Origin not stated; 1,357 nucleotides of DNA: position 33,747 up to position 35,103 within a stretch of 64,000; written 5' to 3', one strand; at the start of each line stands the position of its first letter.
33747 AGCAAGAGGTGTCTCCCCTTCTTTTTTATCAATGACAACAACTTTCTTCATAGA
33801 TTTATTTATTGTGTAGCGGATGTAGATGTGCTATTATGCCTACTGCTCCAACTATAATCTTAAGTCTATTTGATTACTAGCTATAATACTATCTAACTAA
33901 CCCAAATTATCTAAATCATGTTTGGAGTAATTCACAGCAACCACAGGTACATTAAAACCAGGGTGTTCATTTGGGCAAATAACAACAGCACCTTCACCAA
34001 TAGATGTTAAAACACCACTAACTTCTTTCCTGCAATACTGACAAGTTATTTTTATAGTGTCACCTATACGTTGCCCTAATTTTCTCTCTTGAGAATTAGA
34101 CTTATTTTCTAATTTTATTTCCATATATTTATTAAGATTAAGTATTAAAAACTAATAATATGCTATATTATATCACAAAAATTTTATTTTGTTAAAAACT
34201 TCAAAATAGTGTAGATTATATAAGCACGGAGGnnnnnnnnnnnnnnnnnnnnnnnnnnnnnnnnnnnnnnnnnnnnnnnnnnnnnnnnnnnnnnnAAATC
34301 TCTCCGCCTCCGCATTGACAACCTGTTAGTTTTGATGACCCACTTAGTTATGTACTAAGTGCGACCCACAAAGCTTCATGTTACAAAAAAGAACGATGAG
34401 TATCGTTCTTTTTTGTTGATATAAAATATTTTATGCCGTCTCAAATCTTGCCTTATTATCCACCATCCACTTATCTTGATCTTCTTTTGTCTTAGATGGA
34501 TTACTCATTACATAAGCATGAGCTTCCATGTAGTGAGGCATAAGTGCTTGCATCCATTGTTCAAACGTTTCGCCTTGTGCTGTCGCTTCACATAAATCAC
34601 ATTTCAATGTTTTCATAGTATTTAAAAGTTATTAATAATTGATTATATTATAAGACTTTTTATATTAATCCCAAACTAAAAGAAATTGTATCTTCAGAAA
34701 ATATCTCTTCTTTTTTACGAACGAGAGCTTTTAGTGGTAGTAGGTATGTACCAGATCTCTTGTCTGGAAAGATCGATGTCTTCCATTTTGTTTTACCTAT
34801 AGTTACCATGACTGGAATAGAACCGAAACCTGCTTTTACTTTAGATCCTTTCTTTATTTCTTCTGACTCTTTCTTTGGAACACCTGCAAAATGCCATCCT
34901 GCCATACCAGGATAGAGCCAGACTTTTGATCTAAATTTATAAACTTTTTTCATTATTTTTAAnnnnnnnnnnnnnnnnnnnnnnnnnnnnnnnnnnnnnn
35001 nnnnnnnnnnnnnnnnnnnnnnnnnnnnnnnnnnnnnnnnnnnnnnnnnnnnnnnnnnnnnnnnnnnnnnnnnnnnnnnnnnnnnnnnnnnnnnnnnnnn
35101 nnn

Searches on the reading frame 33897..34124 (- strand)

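Call 3: search_protein_families(library=pfam, proteins=[window:33897-34124:-], max_evalue=0.01)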
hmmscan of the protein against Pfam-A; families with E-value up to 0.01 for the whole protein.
window:33897-34124:- (75 aa): 1 family
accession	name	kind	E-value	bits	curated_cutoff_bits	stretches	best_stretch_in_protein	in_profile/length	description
PF23499.1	YnfU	-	0.002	18.4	27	1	11-52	2-43/49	YnfU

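Call 4: search_protein_families(library=ncbifam, proteins=[window:33897-34124:-], max_evalue=0.01)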
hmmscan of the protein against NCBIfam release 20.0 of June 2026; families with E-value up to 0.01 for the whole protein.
window:33897-34124:- (75 aa): 0 families

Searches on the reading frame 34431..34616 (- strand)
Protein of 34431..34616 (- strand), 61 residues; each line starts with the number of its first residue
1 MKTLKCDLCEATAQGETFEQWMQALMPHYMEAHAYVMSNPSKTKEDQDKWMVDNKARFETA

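Call 3: search_protein_families(library=pfam, proteins=[window:34431-34616:-], max_evalue=0.01)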
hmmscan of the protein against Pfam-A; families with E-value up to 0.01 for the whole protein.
window:34431-34616:- (61 aa): 0 families

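Call 4: search_protein_families(library=ncbifam, proteins=[window:34431-34616:-], max_evalue=0.01)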
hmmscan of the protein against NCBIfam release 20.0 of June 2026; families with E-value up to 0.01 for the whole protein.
window:34431-34616:- (61 aa): 0 families

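Call 45: search_protein_families(library=pfam, proteins=[window:34431-34616:-], max_evalue=10)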
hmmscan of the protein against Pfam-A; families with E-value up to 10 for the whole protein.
window:34431-34616:- (61 aa): 2 families
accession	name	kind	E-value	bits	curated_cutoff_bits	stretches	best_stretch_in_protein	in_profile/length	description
PF01130.27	CD36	-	0.061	12.2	26.5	1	13-52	35-74/463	CD36 family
PF23107.1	Zf-C2H2_ZNF451_C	-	0.35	11.9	30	1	5-15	4-14/59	Two consecutive Zinc fingers C2H2 type, ZNF451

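Call 63: find_homologous_proteins(query=window:34431-34616:-)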
Query window:34431-34616:- (61 aa): 498 proteins with E <= 0.001 among 499 candidates; the best 120 are listed.
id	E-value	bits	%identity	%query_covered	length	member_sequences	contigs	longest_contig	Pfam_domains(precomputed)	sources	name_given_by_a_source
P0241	3.6e-30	120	87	100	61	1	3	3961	-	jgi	jgi:hypothetical protein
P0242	1.2e-29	118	87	100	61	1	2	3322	-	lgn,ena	-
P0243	1.4e-29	118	85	100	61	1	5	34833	-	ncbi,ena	-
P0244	3.7e-29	117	88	97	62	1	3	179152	-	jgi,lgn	jgi:hypothetical protein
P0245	6.5e-29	116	85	100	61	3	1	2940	-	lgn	-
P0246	9.2e-29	115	82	100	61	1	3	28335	-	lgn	-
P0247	1.1e-28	115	88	97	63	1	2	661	-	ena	-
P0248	1.1e-28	115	86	97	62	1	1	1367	-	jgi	jgi:hypothetical protein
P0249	1.4e-28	115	82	100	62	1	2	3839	-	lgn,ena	-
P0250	1.7e-28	114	84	100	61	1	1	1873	-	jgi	jgi:hypothetical protein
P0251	1.8e-28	114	85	100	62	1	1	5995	-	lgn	-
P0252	2.7e-28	114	86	97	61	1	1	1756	-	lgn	-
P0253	2.9e-28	114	84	100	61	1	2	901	-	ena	-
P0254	2.9e-28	114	82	100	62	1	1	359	-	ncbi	-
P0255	3.3e-28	114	85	100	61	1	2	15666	-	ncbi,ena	-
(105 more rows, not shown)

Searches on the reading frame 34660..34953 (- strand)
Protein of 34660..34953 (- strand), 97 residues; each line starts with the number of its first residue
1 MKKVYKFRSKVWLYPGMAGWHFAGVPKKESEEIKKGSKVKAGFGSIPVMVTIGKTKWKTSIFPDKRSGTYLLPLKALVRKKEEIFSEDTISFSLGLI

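Call 3: search_protein_families(library=pfam, proteins=[window:34660-34953:-], max_evalue=0.01)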
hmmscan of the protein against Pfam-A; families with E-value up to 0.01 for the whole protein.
window:34660-34953:- (97 aa): 1 family
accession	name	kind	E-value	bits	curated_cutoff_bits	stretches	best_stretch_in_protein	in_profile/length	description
PF08922.17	DUF1905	-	1.8e-23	82.9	24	1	7-94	1-81/81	Domain of unknown function (DUF1905)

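Call 4: search_protein_families(library=ncbifam, proteins=[window:34660-34953:-], max_evalue=0.01)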
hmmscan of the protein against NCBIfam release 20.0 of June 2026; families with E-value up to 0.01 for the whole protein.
window:34660-34953:- (97 aa): 0 families
